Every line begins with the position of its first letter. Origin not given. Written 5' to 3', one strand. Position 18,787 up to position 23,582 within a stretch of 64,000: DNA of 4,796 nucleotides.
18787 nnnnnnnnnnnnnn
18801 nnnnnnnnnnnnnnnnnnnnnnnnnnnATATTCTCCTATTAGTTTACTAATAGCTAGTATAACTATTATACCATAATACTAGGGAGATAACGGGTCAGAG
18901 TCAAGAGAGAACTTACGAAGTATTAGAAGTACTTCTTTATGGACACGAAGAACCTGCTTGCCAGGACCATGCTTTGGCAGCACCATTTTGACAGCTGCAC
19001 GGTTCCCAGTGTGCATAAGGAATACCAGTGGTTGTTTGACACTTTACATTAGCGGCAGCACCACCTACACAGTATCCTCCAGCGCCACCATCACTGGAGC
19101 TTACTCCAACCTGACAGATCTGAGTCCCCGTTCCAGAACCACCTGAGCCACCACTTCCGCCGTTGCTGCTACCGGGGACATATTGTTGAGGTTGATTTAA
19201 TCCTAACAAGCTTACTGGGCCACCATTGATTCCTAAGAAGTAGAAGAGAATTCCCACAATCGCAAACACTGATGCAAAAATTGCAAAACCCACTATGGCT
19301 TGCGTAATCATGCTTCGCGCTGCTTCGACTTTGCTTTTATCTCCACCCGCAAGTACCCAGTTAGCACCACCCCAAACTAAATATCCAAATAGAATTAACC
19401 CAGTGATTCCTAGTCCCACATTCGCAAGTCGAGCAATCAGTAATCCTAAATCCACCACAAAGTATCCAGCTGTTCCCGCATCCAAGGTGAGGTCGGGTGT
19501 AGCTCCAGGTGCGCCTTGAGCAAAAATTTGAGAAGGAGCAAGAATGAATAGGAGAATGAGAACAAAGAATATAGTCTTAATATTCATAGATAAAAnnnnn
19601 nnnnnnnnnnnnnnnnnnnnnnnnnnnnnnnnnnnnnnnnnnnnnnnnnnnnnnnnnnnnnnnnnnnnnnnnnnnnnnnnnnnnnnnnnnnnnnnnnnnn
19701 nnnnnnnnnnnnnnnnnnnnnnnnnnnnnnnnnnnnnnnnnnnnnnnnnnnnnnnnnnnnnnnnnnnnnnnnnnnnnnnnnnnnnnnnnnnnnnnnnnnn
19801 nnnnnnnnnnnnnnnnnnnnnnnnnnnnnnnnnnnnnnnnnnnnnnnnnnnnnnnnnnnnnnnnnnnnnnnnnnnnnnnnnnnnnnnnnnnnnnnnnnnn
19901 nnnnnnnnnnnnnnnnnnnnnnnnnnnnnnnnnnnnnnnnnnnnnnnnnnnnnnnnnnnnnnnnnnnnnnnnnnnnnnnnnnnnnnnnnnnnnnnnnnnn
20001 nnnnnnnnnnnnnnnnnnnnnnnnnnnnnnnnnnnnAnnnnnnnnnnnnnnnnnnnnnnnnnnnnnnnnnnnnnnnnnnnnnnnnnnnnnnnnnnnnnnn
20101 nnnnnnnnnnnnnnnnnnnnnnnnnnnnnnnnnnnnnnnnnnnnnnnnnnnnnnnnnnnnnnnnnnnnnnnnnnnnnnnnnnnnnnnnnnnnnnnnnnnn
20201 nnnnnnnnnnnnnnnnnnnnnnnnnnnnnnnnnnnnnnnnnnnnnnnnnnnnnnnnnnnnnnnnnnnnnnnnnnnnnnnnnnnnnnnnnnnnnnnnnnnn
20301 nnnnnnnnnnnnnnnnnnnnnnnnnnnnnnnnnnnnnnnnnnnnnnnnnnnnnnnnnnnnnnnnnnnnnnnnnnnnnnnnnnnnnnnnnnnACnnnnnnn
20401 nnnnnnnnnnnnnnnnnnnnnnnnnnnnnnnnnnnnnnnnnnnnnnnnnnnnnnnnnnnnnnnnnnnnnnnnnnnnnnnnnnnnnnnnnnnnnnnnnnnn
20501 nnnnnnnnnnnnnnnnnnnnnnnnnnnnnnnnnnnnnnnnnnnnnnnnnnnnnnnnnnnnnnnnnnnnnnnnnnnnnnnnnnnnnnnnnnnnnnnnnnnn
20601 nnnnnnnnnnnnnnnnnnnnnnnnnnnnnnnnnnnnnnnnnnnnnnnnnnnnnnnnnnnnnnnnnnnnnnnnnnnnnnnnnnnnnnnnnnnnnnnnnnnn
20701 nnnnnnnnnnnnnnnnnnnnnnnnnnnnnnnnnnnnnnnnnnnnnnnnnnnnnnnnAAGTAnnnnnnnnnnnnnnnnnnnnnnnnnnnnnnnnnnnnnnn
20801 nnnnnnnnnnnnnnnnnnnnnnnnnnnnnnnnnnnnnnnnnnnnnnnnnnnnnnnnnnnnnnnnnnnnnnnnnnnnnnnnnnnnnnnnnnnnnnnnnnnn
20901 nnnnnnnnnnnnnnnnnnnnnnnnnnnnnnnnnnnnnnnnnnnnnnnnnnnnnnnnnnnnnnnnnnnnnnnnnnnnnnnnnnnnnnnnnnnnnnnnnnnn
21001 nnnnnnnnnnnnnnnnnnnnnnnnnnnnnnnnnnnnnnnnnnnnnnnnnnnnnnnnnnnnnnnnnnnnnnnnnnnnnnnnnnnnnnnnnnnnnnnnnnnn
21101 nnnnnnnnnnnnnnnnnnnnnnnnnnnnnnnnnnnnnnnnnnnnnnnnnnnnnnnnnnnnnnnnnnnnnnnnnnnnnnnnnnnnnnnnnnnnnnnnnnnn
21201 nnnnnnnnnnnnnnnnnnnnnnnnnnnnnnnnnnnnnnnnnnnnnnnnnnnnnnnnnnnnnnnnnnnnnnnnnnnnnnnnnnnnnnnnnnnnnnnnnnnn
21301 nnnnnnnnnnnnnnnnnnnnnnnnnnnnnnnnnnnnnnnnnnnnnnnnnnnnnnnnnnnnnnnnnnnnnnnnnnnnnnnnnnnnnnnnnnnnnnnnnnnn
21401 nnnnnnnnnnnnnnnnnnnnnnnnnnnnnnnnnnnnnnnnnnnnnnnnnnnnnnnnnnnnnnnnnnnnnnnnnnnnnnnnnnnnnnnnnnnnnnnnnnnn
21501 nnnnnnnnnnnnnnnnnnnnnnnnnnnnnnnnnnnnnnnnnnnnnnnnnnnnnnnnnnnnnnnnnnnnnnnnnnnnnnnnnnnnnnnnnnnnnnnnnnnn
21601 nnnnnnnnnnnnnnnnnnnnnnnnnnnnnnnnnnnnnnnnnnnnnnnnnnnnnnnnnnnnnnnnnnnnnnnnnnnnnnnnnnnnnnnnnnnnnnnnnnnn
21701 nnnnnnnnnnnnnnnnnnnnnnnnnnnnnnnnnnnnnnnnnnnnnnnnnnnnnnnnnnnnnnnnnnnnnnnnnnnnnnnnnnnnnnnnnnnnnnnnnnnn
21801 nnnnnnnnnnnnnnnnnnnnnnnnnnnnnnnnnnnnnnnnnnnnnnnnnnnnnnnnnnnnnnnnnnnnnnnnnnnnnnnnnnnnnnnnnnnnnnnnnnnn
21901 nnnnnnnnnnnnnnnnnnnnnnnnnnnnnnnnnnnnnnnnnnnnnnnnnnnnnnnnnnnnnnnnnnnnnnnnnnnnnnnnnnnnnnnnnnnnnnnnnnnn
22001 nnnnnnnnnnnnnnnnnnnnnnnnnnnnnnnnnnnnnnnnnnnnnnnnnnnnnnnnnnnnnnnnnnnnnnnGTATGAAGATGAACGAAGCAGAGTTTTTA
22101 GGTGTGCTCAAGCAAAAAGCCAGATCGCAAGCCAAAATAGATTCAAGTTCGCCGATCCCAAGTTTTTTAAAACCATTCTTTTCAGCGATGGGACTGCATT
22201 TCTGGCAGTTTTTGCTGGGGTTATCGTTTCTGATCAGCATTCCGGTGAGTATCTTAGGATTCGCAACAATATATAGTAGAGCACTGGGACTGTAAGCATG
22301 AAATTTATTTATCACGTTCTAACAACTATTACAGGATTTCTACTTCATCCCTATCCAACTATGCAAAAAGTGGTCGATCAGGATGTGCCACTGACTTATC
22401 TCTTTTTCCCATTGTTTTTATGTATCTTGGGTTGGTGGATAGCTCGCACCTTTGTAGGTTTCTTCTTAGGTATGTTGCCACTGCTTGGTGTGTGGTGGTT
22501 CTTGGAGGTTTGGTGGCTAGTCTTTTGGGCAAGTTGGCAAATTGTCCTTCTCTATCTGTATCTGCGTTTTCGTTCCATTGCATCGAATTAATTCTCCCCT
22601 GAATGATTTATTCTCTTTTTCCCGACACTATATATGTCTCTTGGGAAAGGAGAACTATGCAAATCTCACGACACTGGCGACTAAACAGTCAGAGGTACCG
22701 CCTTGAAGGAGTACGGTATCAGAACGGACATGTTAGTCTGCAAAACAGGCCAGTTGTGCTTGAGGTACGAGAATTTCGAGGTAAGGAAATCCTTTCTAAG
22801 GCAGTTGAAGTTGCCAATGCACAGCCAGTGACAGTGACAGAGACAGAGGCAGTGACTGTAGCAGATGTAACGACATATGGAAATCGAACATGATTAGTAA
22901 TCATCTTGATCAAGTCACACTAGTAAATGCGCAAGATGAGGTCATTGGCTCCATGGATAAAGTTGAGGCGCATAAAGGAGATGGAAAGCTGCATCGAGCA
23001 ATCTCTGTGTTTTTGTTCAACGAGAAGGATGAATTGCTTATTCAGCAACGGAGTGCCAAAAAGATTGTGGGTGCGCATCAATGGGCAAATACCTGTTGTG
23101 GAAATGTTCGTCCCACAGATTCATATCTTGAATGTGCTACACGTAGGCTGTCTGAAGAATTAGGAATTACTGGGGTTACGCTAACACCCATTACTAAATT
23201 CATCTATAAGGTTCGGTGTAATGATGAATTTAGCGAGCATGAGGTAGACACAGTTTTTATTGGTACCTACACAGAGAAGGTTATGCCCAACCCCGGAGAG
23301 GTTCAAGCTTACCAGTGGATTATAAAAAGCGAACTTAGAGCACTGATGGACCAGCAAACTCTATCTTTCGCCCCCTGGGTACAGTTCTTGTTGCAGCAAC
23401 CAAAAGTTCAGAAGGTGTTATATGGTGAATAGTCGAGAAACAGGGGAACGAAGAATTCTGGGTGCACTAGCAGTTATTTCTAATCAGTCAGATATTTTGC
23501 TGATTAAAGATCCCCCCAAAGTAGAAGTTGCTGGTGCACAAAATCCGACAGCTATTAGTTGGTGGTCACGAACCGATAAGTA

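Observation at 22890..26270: idi, Nudix-like, isopentenyl-phosphate kinase, Nudix and uppS operon-like block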

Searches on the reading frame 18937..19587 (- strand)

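Call 7: search_protein_families(library=pfam, proteins=[window:18937-19587:-], max_evalue=0.001)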
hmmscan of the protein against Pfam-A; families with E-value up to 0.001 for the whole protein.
window:18937-19587:- (216 aa): 1 family
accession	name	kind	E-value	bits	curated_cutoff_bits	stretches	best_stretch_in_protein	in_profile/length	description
PF18895.5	T4SS_pilin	-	4.5e-05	23.9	26.6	1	50-114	8-71/71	Type IV secretion system pilin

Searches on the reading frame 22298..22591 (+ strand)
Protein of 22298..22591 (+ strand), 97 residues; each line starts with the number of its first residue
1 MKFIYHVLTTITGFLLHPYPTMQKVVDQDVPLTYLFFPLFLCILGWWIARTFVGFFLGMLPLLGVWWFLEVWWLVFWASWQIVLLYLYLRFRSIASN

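Call 3: search_protein_families(library=pfam, proteins=[window:22298-22591:+], max_evalue=0.01)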
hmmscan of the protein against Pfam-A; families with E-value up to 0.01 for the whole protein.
window:22298-22591:+ (97 aa): 0 families

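Call 4: search_protein_families(library=ncbifam, proteins=[window:22298-22591:+], max_evalue=0.01)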
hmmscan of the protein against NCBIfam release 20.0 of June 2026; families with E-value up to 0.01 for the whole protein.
window:22298-22591:+ (97 aa): 0 families

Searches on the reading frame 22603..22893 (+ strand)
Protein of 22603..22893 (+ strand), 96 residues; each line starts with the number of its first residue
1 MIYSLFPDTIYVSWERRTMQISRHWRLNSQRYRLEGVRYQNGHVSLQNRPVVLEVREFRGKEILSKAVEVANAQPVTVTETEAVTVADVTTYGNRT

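Call 3: search_protein_families(library=pfam, proteins=[window:22603-22893:+], max_evalue=0.01)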
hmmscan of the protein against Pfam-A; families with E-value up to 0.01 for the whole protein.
window:22603-22893:+ (96 aa): 0 families

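Call 4: search_protein_families(library=ncbifam, proteins=[window:22603-22893:+], max_evalue=0.01)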
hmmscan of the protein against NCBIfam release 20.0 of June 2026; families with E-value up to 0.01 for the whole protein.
window:22603-22893:+ (96 aa): 0 families

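Call 28: search_protein_families(library=pfam, proteins=[window:22603-22893:+], max_evalue=10)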
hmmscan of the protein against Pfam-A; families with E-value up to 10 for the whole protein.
window:22603-22893:+ (96 aa): 0 families

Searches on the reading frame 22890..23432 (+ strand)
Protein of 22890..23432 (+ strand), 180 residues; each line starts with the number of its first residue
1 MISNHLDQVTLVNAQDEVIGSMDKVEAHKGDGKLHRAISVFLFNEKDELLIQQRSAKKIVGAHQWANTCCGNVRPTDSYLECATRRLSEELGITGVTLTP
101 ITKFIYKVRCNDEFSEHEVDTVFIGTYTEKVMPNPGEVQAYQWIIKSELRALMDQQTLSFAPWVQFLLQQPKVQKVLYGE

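Call 3: search_protein_families(library=pfam, proteins=[window:22890-23432:+], max_evalue=0.01)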
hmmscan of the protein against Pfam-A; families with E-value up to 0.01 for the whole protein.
window:22890-23432:+ (180 aa): 1 family
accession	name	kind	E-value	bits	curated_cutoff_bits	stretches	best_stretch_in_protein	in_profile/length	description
PF00293.34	NUDIX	-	4.1e-20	72.6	21.1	1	34-163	2-133/134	NUDIX domain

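Call 4: search_protein_families(library=ncbifam, proteins=[window:22890-23432:+], max_evalue=0.01)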
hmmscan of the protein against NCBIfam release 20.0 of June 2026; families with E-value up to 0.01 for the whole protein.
window:22890-23432:+ (180 aa): 10 families
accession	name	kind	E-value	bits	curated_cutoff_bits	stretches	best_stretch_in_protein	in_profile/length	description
NF002995.0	PRK03759.1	equivalog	2e-43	148.2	127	1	5-174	5-175/185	isopentenyl-diphosphate Delta-isomerase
TIGR02150.1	IPP_isom_1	equivalog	8.1e-38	129.8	105.8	1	9-166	1-157/159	isopentenyl-diphosphate delta-isomerase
NF011922.0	PRK15393.1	equivalog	3.7e-12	46.3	152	1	7-155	11-153/182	NUDIX hydrolase YfcD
NF041653.1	Nud_hyd_Meth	equivalog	1.6e-11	44.3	300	1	9-163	2-152/170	Nudix hydrolase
NF008044.0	PRK10776.1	equivalog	0.00026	20.9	148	1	42-151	11-112/130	8-oxo-dGTP diphosphatase MutT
NF006530.0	PRK08999.1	equivalog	0.00029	20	245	1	42-150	13-113/315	Nudix family hydrolase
NF001938.0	PRK00714.1-5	equivalog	0.00086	18.7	116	1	34-99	12-80/172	RNA pyrophosphohydrolase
TIGR00586.1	mutt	equivalog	0.0054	16.7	97.9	1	42-106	12-74/129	8-oxo-dGTP diphosphatase MutT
NF012016.0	PRK15472.1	equivalog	0.0064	16.2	95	0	36-107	4-73/141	nucleoside triphosphatase NudI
NF008736.0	PRK11762.1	equivalog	0.0071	15.9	169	1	38-159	50-166/186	ADP compounds hydrolase NudE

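Call 32: search_solved_structures(query=window:22890-23432:+, max_evalue=0.001, show_alignments=2)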
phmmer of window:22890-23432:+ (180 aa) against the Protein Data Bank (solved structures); distinct sequences matched with E-value up to 0.001: 14.
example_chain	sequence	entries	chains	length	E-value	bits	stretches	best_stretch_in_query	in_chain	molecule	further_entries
3hyq_A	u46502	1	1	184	1.2e-20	77.5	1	7-167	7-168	Isopentenyl-diphosphate Delta-isomerase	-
1i9a_A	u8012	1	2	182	4.9e-20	75.5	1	7-167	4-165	ISOPENTENYL-DIPHOSPHATE DELTA-ISOMERASE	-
1nfs_A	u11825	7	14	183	5e-20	75.5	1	7-167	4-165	ISOPENTENYL-DIPHOSPHATE DELTA-ISOMERASE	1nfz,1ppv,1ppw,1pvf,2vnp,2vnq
1x84_A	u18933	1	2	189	5.7e-20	75.3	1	7-167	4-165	Isopentenyl-diphosphate delta-isomerase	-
1hzt_A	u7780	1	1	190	5.8e-20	75.3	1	7-167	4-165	ISOPENTENYL DIPHOSPHATE DELTA-ISOMERASE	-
2b2k_A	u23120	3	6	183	9.7e-20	74.5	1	7-167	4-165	Isopentenyl-diphosphate delta-isomerase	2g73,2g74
1x83_A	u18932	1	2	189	1.1e-19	74.4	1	7-167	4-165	Isopentenyl-diphosphate delta-isomerase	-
1r67_A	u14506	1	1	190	1.2e-19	74.2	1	7-167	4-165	Isopentenyl-diphosphate delta-isomerase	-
2dho_A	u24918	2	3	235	3.9e-19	72.6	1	9-166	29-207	Isopentenyl-diphosphate delta-isomerase 1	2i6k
2icj_A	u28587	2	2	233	5.1e-19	72.2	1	9-166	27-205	Isopentenyl-diphosphate delta isomerase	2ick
1ow2_A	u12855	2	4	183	9.3e-19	71.3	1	7-167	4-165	ISOPENTENYL-DIPHOSPHATE DELTA-ISOMERASE | ISOPENTENYL DIPHOSPHATE DELTA-ISOMERASE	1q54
1hx3_A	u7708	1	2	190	1.1e-18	71.1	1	7-167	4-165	ISOPENTENYL DIPHOSPHATE DELTA-ISOMERASE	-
2pny_A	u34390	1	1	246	1.6e-13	54.3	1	9-167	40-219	Isopentenyl-diphosphate Delta-isomerase 2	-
2fkb_A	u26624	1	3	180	2e-05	28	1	8-107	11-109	Putative Nudix hydrolase yfcD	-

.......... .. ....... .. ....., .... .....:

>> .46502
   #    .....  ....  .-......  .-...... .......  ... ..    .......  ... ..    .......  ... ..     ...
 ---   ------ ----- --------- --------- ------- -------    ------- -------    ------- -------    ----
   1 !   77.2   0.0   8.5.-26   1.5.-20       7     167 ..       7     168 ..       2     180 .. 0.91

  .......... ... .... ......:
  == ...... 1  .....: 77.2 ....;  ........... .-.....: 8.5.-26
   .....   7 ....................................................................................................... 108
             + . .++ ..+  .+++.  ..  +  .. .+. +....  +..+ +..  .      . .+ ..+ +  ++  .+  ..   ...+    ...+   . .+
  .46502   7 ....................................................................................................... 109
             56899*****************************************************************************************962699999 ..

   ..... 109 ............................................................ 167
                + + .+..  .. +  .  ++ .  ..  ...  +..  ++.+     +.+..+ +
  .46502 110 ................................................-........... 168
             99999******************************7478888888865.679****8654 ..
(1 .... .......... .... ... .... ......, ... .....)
